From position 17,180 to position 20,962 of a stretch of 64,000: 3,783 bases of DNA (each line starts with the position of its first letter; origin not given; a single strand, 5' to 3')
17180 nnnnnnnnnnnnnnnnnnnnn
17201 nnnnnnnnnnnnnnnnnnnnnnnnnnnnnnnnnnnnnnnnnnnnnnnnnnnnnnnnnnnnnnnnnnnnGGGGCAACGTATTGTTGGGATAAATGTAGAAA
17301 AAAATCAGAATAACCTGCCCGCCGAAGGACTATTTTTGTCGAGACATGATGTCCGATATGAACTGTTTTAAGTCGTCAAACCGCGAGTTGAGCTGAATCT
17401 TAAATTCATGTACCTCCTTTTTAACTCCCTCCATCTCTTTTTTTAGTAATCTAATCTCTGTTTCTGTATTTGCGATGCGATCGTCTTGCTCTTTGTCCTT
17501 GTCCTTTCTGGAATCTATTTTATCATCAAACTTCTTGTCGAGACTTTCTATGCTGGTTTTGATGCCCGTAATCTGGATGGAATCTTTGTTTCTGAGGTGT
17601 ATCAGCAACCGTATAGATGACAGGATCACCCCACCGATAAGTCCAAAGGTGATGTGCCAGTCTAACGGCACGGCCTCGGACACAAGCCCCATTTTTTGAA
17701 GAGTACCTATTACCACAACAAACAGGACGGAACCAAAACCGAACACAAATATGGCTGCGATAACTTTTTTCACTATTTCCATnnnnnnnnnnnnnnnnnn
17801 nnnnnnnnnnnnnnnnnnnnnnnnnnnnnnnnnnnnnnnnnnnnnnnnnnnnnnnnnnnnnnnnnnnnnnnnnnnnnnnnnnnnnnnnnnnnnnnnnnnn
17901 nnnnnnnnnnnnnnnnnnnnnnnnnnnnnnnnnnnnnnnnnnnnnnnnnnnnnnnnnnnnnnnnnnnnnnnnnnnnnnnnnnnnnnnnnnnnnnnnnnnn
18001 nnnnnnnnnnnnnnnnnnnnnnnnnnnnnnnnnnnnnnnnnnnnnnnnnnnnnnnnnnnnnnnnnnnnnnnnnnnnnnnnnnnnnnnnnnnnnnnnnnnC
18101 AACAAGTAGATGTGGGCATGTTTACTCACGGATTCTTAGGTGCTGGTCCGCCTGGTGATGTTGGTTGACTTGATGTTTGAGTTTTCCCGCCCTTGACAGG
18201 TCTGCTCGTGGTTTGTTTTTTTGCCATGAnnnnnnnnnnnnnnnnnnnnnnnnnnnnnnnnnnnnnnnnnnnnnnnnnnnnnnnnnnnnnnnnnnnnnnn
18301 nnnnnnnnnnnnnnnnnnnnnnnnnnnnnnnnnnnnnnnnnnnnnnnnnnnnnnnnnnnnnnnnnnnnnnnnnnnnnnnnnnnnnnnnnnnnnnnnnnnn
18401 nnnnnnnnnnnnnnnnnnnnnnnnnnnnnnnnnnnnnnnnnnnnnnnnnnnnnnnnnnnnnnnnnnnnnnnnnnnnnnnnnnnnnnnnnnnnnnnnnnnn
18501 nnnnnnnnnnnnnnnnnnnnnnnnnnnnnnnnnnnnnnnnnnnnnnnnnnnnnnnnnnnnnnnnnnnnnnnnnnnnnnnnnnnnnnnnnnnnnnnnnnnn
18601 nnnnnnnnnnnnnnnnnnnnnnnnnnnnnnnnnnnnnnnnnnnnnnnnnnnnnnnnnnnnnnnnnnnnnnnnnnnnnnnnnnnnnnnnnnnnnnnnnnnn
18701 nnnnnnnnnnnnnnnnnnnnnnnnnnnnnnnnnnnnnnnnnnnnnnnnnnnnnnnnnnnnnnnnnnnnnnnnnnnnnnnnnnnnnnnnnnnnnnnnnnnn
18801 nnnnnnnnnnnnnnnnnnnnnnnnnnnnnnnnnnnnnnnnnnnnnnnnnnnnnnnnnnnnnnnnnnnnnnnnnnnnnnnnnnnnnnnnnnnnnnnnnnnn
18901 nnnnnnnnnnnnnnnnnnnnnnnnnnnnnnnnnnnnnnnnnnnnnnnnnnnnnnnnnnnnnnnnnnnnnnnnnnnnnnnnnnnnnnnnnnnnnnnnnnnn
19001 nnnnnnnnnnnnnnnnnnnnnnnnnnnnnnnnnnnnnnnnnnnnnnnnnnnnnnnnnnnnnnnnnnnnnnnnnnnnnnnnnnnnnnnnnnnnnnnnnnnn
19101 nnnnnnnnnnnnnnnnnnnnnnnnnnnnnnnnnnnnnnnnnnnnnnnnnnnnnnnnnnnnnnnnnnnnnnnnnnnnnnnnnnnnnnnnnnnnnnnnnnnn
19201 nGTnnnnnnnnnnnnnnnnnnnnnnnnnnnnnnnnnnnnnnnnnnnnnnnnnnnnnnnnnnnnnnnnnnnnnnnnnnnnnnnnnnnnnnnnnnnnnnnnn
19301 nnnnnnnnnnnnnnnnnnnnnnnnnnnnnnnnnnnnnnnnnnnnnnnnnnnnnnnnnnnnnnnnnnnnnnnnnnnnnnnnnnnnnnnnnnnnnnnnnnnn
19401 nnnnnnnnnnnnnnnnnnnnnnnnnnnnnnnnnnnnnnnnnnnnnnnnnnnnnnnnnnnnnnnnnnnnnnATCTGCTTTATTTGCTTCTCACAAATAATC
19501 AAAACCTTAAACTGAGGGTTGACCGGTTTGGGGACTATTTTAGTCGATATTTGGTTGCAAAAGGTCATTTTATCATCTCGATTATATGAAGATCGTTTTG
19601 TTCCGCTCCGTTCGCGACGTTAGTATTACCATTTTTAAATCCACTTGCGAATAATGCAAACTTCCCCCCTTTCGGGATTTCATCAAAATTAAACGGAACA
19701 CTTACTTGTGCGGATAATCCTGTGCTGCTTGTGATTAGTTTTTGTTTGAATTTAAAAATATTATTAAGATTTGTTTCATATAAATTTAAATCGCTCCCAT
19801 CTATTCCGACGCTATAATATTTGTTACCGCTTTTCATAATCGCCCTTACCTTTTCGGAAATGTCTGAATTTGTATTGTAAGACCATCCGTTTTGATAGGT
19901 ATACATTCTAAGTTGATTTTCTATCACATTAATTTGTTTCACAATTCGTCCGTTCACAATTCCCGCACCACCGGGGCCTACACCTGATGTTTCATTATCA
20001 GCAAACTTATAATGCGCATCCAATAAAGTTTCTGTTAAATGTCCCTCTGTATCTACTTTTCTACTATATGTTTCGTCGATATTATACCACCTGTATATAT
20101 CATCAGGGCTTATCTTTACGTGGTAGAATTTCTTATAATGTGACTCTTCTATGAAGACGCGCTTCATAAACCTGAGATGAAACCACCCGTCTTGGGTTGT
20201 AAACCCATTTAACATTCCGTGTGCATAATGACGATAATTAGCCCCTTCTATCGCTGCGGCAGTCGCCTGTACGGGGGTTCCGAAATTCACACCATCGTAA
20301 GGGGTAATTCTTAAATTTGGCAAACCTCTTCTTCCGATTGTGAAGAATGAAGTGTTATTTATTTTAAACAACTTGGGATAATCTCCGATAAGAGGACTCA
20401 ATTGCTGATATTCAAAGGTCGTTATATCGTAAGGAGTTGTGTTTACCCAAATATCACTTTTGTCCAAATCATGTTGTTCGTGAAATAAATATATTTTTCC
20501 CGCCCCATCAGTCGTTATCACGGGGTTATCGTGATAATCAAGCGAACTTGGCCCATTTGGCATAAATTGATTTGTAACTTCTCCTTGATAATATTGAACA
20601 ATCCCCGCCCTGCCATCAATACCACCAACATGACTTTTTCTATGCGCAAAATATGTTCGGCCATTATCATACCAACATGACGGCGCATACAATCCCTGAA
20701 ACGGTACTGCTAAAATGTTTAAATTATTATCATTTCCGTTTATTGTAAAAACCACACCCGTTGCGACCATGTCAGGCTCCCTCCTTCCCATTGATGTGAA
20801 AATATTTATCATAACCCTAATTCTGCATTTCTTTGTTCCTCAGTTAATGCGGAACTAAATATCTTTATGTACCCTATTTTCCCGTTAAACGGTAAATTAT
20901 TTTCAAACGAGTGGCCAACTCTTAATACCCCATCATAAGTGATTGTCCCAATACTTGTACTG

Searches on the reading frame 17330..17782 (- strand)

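Call 71: search_protein_families(library=pfam, proteins=[window:17330-17782:-], max_evalue=0.01)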
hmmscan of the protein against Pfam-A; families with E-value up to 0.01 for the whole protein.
window:17330-17782:- (150 aa): 1 family
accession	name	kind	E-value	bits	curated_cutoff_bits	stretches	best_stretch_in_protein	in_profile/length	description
PF13600.11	DUF4140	-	0.0039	18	27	1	65-118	43-96/98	N-terminal domain of unknown function (DUF4140)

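Call 101: search_protein_families(library=phrogs, proteins=[window:17330-17782:-], max_evalue=0.001)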
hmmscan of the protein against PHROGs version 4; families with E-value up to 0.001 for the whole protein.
window:17330-17782:- (150 aa): 1 family
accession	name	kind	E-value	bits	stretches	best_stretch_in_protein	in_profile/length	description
phrog_4707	-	DNA, RNA and nucleotide metabolism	0.00057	20.5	1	52-139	258-340/409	replication initiation protein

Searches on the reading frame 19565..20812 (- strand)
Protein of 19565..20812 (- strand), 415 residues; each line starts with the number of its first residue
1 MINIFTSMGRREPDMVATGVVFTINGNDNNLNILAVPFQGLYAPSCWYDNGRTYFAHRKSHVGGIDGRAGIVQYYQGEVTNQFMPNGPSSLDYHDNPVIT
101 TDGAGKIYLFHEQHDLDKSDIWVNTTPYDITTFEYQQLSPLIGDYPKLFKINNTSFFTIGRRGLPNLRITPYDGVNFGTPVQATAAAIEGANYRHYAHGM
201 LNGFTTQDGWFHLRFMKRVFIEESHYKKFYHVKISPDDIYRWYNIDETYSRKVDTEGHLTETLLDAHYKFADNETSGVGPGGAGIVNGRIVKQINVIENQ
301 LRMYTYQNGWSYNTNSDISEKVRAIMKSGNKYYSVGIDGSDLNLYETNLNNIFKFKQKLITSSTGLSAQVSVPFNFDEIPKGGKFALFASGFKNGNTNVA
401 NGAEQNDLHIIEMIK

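Call 71: search_protein_families(library=pfam, proteins=[window:19565-20812:-], max_evalue=0.01)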
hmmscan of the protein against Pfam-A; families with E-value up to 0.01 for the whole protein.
window:19565-20812:- (415 aa): 1 family
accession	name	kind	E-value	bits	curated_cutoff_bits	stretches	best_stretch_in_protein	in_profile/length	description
PF15892.11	BNR_4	-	2.2e-05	24.4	27.3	1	75-248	32-199/272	BNR repeat-containing family member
